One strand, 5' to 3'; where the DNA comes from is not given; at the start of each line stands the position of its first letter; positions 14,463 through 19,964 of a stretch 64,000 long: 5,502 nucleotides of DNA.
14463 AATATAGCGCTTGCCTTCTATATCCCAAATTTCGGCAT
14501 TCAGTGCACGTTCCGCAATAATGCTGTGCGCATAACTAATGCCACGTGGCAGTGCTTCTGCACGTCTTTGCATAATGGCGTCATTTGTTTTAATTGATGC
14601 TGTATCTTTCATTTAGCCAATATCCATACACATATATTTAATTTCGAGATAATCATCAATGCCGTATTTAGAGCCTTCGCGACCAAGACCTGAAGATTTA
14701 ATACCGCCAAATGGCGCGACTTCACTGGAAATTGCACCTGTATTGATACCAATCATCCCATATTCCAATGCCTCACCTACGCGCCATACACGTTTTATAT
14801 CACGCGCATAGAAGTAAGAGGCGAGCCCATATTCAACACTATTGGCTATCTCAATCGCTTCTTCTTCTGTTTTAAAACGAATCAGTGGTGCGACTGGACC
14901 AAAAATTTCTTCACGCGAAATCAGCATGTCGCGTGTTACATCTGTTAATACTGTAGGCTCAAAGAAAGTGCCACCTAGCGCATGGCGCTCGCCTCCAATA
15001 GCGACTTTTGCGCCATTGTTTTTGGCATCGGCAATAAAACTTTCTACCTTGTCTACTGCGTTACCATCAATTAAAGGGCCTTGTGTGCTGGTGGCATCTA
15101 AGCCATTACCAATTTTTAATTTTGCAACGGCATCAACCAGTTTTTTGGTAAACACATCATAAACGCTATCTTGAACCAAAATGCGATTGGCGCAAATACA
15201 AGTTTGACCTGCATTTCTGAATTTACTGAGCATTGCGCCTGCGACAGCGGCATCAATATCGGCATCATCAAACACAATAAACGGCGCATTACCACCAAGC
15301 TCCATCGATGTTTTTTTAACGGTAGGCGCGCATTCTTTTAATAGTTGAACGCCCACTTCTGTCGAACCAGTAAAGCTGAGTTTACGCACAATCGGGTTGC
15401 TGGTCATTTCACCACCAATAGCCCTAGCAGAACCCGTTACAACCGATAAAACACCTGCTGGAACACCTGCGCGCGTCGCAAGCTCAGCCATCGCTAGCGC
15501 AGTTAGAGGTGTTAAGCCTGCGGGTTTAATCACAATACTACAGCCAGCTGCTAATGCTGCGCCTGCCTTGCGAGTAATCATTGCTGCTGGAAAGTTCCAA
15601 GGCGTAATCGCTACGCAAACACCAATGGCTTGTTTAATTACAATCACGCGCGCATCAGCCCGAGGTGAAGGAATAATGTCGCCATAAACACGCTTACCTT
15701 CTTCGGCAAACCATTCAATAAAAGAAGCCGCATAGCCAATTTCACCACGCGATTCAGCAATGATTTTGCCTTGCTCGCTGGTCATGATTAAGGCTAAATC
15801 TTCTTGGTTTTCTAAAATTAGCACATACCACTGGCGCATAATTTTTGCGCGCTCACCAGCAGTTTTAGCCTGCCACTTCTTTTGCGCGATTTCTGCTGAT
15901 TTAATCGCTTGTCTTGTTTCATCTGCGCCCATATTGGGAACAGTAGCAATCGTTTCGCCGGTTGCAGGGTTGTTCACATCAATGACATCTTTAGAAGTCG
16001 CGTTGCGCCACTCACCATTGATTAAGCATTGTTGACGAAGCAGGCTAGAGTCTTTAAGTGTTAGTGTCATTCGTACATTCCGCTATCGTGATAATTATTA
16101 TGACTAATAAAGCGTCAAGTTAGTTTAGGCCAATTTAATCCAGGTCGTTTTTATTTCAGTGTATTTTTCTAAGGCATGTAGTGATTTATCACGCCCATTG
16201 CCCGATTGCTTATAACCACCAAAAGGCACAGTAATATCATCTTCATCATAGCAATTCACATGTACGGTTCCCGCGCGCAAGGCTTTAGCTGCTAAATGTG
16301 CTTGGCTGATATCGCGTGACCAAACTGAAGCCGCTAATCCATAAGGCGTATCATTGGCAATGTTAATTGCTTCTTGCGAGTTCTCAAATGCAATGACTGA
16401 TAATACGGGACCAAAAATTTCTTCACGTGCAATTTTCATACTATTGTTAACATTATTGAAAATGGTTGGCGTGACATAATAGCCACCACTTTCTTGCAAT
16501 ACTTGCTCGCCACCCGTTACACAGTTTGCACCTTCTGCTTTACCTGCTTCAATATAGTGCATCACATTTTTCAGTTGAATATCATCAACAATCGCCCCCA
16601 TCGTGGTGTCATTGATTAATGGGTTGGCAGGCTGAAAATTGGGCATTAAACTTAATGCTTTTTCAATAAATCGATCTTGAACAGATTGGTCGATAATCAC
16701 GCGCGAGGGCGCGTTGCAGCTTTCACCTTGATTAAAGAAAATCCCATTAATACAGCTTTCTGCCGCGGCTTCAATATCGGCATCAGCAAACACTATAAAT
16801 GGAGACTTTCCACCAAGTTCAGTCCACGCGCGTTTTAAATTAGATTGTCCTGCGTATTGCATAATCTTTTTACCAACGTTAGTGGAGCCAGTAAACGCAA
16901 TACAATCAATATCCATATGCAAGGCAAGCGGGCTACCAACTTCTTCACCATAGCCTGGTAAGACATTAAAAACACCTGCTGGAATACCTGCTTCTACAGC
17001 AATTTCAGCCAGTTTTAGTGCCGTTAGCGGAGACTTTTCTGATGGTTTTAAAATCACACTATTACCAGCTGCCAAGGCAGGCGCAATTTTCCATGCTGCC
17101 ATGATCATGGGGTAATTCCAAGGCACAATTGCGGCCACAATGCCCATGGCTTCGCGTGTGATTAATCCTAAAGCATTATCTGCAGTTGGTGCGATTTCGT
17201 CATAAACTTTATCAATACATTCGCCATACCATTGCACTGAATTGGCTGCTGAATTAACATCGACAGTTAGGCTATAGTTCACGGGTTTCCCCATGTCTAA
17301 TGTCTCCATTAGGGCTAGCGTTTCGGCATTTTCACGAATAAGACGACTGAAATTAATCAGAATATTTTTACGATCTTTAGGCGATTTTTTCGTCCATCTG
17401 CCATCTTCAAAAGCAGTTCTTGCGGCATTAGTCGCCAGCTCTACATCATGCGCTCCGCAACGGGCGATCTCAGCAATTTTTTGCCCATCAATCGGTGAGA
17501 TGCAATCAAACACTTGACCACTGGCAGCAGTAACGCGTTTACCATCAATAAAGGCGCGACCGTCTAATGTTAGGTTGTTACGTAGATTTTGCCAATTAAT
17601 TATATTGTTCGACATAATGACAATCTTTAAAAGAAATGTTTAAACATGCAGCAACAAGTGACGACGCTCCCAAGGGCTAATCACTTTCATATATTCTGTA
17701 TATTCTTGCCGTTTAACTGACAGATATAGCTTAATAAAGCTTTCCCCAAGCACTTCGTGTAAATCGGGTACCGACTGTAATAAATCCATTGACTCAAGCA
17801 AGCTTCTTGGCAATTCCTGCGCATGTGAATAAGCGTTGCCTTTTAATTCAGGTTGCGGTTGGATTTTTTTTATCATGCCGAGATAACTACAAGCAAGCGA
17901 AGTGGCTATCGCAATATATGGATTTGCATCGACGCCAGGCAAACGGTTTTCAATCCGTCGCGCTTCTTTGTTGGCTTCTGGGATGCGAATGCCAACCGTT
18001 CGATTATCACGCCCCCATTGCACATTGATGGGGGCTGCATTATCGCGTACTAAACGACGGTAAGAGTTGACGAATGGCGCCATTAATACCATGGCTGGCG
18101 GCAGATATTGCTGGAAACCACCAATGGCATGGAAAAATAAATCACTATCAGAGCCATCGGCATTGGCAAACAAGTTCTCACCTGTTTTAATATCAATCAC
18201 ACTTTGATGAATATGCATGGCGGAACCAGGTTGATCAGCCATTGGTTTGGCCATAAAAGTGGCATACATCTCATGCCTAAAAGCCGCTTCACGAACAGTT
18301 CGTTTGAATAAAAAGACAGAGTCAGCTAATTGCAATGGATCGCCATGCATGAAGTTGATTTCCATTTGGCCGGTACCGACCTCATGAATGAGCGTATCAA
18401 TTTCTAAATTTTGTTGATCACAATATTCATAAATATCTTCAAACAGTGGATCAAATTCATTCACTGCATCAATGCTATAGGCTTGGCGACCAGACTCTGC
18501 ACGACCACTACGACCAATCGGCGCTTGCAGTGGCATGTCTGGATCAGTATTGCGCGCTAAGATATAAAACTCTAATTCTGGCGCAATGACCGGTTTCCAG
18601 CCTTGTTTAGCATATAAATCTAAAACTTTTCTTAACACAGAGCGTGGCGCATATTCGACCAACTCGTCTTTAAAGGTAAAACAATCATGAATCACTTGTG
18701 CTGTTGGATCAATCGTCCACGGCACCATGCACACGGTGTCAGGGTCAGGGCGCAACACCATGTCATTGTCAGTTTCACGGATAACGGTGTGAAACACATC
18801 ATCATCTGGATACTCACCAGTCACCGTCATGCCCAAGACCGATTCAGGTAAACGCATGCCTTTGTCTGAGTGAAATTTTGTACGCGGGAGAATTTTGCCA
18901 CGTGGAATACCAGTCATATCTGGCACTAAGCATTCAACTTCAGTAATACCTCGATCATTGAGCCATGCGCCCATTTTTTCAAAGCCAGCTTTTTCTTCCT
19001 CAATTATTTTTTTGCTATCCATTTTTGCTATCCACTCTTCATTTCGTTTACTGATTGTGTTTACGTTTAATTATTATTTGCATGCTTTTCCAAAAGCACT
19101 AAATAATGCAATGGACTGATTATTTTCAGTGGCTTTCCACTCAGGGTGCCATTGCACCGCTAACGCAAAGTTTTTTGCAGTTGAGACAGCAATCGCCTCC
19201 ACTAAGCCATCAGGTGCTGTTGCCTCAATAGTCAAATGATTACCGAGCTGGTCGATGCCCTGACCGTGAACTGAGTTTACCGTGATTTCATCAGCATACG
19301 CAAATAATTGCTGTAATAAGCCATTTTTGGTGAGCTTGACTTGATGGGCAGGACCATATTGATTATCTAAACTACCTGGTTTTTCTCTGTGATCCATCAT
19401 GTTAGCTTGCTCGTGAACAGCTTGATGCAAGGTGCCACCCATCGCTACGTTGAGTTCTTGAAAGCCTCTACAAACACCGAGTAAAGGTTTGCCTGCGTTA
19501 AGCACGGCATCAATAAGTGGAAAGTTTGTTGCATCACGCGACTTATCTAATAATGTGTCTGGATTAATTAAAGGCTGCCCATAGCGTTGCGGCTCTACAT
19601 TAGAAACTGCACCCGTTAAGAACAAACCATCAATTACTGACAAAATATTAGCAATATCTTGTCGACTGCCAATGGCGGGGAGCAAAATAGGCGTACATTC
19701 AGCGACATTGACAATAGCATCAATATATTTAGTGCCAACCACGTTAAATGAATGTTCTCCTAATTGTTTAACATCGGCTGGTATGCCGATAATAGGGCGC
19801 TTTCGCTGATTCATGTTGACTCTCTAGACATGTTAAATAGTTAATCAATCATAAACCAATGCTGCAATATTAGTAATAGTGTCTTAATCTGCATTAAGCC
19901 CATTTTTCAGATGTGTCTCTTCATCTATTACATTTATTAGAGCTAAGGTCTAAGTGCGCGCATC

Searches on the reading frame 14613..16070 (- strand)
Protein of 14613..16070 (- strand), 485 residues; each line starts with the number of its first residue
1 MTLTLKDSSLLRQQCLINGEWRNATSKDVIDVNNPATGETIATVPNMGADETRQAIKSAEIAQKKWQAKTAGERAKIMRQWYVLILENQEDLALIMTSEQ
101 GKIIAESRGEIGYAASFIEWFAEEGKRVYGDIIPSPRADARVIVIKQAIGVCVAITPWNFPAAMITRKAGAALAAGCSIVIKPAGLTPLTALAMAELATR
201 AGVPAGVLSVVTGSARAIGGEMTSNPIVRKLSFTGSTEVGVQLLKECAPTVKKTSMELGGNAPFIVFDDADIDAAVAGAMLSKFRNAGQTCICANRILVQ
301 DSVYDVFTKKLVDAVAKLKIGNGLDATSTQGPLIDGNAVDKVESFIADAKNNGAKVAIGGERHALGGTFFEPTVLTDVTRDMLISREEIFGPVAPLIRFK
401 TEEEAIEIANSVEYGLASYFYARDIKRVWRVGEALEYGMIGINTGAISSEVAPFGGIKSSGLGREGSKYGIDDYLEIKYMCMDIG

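Call 21: search_protein_families(library=pfam, proteins=[window:14613-16070:-], max_evalue=0.00001)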
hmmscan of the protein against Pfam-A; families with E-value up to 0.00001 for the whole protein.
window:14613-16070:- (485 aa): 1 family
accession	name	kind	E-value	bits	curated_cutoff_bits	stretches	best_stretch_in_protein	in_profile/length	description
PF00171.27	Aldedh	-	5.2e-170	566.4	23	1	21-479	1-460/461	Aldehyde dehydrogenase family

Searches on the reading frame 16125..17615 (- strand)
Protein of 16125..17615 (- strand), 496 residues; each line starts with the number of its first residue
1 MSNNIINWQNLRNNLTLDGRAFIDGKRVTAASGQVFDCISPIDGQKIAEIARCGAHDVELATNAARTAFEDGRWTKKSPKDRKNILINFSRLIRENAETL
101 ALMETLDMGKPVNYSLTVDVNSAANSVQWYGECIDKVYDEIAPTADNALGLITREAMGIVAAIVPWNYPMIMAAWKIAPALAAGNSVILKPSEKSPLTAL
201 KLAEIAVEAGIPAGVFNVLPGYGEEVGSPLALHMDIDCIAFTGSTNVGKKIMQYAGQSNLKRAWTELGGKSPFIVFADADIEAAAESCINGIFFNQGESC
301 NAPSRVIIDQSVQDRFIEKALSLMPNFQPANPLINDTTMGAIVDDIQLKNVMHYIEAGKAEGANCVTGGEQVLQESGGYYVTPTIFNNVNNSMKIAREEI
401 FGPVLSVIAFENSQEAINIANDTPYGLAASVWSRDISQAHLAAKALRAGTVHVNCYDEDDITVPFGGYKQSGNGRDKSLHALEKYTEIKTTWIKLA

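Call 21: search_protein_families(library=pfam, proteins=[window:16125-17615:-], max_evalue=0.00001)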
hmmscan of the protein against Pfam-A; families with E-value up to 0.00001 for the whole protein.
window:16125-17615:- (496 aa): 1 family
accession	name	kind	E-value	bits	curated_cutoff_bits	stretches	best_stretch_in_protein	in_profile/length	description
PF00171.27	Aldedh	-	2.5e-170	567.4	23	1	31-490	5-460/461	Aldehyde dehydrogenase family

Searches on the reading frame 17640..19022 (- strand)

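Call 21: search_protein_families(library=pfam, proteins=[window:17640-19022:-], max_evalue=0.00001)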
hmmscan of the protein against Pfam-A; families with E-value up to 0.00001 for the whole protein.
window:17640-19022:- (460 aa): 1 family
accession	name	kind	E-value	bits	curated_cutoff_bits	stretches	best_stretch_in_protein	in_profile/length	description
PF00120.29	Gln-synt_C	-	6.5e-105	351.4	24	1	124-454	2-342/344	Glutamine synthetase, catalytic domain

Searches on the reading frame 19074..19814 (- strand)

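Call 21: search_protein_families(library=pfam, proteins=[window:19074-19814:-], max_evalue=0.00001)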
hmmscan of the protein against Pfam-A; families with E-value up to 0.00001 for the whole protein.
window:19074-19814:- (246 aa): 2 families
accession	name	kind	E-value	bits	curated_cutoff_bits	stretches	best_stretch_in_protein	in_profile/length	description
PF07722.19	Peptidase_C26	-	2.1e-70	237.4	20.5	1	7-225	1-219/219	Peptidase C26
PF00117.34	GATase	-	2e-13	50.8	22.8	1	98-235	62-182/190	Glutamine amidotransferase class-I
